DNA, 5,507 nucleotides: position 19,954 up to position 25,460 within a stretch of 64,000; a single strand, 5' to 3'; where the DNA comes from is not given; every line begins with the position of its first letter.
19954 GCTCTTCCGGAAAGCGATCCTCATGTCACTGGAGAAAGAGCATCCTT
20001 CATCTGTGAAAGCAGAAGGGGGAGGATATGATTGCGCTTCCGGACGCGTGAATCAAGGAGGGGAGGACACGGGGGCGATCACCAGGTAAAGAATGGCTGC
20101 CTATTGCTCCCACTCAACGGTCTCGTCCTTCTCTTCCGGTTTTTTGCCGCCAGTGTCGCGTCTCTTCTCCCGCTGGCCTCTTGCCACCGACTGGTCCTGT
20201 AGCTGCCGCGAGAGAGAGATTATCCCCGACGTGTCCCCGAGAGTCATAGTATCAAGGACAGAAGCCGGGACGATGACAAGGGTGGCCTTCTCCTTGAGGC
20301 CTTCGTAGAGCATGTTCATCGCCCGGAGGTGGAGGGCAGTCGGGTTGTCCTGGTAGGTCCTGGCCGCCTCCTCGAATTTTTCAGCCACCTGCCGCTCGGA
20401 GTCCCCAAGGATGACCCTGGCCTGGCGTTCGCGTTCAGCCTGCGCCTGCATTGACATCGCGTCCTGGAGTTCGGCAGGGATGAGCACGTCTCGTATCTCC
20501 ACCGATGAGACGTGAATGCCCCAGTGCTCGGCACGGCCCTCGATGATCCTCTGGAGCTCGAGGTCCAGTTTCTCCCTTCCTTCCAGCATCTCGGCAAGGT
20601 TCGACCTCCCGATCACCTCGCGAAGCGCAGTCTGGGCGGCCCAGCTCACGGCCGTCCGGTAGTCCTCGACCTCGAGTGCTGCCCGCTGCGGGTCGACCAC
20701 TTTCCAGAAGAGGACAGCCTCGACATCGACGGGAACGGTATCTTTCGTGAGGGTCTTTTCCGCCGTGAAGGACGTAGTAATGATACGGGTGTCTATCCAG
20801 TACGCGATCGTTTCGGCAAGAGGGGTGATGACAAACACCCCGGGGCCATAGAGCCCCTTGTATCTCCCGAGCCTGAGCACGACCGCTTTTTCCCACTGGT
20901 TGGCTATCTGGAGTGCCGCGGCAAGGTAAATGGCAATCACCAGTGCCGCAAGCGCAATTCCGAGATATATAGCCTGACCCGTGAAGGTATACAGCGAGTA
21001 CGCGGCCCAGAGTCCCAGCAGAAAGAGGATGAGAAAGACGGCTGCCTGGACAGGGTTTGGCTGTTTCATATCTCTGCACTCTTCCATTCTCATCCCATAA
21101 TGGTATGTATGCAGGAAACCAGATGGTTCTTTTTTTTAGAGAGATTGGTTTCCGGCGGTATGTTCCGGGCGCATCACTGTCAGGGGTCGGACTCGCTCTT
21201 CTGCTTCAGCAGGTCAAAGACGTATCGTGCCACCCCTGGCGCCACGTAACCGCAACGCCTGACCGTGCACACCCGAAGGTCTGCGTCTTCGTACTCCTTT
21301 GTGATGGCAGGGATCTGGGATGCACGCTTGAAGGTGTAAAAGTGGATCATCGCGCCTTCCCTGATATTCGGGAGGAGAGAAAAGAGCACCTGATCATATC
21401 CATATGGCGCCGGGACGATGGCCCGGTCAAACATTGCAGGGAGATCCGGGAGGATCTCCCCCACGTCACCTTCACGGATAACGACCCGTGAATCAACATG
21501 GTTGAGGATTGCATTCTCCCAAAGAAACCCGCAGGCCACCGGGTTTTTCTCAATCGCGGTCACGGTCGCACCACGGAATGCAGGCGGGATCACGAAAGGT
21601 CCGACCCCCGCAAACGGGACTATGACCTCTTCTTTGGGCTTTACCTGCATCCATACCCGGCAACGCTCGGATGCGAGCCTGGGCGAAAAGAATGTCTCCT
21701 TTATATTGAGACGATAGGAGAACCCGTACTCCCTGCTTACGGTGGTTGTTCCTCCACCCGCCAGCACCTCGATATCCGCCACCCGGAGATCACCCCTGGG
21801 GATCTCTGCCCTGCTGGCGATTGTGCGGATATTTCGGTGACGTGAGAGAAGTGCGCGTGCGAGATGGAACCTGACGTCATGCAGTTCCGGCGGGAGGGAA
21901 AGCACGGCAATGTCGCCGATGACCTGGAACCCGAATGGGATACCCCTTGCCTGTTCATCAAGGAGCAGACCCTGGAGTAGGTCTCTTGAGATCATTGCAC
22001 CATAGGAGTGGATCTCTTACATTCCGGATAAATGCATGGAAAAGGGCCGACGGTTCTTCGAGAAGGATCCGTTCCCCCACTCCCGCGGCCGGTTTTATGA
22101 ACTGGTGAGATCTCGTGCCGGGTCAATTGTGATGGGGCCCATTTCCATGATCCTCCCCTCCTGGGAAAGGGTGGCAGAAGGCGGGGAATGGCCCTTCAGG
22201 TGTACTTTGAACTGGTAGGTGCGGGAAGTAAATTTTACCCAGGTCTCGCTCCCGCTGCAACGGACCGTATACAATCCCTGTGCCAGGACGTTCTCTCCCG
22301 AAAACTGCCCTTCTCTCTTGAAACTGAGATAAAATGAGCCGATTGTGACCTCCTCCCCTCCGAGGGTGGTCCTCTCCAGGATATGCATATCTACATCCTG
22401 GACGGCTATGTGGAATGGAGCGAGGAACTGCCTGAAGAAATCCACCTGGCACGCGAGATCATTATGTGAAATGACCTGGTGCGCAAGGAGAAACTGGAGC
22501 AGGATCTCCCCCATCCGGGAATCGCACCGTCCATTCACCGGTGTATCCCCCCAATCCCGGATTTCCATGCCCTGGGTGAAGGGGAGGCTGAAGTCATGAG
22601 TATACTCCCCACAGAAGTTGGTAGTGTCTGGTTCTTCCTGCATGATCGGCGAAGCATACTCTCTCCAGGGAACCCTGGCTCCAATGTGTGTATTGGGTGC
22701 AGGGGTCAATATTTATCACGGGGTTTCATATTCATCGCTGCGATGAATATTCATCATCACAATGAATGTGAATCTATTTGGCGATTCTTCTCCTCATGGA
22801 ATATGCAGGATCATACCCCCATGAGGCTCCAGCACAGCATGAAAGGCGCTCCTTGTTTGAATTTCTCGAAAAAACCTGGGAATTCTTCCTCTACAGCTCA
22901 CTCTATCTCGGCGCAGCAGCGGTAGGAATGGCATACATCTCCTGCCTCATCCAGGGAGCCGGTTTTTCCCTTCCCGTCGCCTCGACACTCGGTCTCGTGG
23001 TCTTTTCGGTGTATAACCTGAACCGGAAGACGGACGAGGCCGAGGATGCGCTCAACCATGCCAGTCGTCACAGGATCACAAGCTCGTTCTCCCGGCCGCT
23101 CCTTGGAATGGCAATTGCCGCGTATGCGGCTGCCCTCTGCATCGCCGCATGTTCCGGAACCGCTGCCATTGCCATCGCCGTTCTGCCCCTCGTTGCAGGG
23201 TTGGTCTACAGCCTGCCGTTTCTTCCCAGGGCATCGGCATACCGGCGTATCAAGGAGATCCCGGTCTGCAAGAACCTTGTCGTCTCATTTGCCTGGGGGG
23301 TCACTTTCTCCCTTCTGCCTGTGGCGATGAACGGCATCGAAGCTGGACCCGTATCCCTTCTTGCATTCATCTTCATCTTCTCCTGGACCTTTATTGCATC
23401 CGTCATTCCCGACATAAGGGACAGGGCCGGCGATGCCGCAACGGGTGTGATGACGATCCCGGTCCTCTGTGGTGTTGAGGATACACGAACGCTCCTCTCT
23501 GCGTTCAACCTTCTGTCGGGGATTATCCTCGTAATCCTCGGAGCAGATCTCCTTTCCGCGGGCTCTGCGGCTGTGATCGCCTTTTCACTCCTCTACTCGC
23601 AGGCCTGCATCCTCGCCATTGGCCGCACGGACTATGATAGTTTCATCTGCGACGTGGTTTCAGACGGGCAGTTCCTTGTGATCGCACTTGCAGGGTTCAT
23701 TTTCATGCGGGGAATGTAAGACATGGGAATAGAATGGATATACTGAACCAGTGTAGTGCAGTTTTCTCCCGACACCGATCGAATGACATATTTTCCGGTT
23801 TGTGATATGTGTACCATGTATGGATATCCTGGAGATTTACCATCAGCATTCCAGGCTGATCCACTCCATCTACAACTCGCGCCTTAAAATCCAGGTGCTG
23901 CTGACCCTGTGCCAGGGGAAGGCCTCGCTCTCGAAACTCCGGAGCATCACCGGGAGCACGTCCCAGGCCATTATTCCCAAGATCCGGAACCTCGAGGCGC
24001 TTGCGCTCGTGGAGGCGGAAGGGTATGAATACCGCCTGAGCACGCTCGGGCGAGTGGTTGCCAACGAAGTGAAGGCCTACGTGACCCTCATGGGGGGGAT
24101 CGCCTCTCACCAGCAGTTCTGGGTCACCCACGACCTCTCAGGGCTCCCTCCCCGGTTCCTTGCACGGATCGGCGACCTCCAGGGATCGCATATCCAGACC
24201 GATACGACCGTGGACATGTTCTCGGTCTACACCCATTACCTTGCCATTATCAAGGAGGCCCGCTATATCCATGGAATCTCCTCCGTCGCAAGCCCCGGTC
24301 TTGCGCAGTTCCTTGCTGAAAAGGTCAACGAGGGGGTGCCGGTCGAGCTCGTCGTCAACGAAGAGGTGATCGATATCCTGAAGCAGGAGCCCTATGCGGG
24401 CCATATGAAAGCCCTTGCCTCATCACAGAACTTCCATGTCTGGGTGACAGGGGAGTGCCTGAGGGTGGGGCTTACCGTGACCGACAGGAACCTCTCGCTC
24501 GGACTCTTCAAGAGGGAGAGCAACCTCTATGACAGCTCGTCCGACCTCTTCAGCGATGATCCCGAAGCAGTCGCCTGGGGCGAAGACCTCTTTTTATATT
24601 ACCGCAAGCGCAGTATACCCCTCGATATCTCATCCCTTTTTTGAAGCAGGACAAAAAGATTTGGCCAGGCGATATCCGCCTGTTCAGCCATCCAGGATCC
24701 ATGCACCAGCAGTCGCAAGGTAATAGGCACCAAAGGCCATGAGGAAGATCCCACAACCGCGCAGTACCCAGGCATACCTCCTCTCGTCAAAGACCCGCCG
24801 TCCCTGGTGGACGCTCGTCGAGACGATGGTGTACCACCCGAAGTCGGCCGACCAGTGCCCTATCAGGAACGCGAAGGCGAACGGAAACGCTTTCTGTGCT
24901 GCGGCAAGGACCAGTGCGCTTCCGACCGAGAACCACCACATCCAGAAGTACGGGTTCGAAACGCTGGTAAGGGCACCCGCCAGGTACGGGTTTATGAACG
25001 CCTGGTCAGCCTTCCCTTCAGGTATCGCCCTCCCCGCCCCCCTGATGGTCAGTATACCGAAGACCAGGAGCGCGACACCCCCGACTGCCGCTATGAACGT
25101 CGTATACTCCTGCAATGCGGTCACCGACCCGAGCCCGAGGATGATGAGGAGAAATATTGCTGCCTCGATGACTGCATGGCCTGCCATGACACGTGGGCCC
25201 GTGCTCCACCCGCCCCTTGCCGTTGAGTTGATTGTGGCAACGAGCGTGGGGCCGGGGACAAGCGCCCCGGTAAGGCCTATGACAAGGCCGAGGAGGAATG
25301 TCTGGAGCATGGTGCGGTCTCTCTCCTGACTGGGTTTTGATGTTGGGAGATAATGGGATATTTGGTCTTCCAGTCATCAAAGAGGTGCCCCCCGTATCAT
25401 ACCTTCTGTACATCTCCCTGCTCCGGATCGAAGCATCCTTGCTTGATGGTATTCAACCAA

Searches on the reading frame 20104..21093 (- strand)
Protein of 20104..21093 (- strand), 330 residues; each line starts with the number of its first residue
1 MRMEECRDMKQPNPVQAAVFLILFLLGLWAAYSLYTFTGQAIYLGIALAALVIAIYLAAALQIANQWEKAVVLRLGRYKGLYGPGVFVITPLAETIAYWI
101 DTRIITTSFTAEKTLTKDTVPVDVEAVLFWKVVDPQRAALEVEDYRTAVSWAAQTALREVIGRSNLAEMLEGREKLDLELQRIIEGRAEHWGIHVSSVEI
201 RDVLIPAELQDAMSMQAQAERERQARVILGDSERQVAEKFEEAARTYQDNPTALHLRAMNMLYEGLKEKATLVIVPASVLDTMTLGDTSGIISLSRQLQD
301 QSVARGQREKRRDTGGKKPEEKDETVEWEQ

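Call 18: search_protein_families(library=pfam, proteins=[window:20104-21093:-], max_evalue=0.00001)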
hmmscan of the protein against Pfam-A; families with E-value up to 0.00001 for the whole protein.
window:20104-21093:- (330 aa): 1 family
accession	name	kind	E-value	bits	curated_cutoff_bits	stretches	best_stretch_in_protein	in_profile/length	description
PF01145.31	Band_7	-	5.1e-37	128.1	23.6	1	63-228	2-170/176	SPFH domain / Band 7 family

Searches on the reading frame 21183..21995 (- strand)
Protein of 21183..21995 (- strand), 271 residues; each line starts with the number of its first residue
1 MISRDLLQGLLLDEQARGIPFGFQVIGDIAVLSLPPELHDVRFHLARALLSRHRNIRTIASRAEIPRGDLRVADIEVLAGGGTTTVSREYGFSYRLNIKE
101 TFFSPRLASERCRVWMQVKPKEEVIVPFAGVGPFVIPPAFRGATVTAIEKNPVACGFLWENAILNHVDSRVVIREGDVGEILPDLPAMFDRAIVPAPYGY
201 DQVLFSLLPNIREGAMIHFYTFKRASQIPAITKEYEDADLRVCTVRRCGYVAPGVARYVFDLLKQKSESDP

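Call 18: search_protein_families(library=pfam, proteins=[window:21183-21995:-], max_evalue=0.00001)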
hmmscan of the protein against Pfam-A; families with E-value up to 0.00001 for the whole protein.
window:21183-21995:- (271 aa): 2 families
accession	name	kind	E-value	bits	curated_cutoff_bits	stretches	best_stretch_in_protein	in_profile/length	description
PF02475.24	TRM5-TYW2_MTfase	-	1.1e-30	107.2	28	1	85-225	1-141/164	TRM5/TYW2 methyltransferase domain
PF25133.1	TYW2_N_2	-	1.3e-14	54.5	27.7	1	4-82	2-78/79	TYW2 N-terminal domain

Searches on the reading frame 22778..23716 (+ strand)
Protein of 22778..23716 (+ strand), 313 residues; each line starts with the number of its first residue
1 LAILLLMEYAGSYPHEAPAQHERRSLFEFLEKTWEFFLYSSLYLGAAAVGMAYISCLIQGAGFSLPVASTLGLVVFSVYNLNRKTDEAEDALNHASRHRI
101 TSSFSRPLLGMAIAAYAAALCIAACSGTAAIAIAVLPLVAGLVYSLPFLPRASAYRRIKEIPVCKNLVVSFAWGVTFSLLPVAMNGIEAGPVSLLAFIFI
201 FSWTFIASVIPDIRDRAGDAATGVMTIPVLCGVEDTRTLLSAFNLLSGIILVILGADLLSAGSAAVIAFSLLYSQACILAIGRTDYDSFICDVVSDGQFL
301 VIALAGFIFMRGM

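Call 18: search_protein_families(library=pfam, proteins=[window:22778-23716:+], max_evalue=0.00001)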
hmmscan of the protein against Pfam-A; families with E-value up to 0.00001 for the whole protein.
window:22778-23716:+ (313 aa): 1 family
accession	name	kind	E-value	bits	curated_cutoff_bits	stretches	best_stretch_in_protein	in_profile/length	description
PF01040.23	UbiA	-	2e-17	63.8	34.2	1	66-276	24-230/250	UbiA prenyltransferase family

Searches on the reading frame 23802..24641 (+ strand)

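Call 18: search_protein_families(library=pfam, proteins=[window:23802-24641:+], max_evalue=0.00001)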
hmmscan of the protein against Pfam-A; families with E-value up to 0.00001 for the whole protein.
window:23802-24641:+ (280 aa): 2 families
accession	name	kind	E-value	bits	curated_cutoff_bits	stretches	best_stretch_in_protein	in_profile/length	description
PF08350.17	FilR1_middle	-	1.2e-30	106.6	27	1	139-270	1-128/128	Methanogenesis regulatory protein FilR1, middle domain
PF25213.1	HVO_A0261_N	-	2.1e-06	28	35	1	23-95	7-79/86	HVO_A0261 N-terminal domain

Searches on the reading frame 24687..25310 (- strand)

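Call 18: search_protein_families(library=pfam, proteins=[window:24687-25310:-], max_evalue=0.00001)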
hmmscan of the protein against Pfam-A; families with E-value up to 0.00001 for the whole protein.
window:24687-25310:- (208 aa): 1 family
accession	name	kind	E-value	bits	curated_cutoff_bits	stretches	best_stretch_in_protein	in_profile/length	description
PF01810.24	LysE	-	5.9e-32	111.1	25.6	1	14-198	2-190/193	LysE type translocator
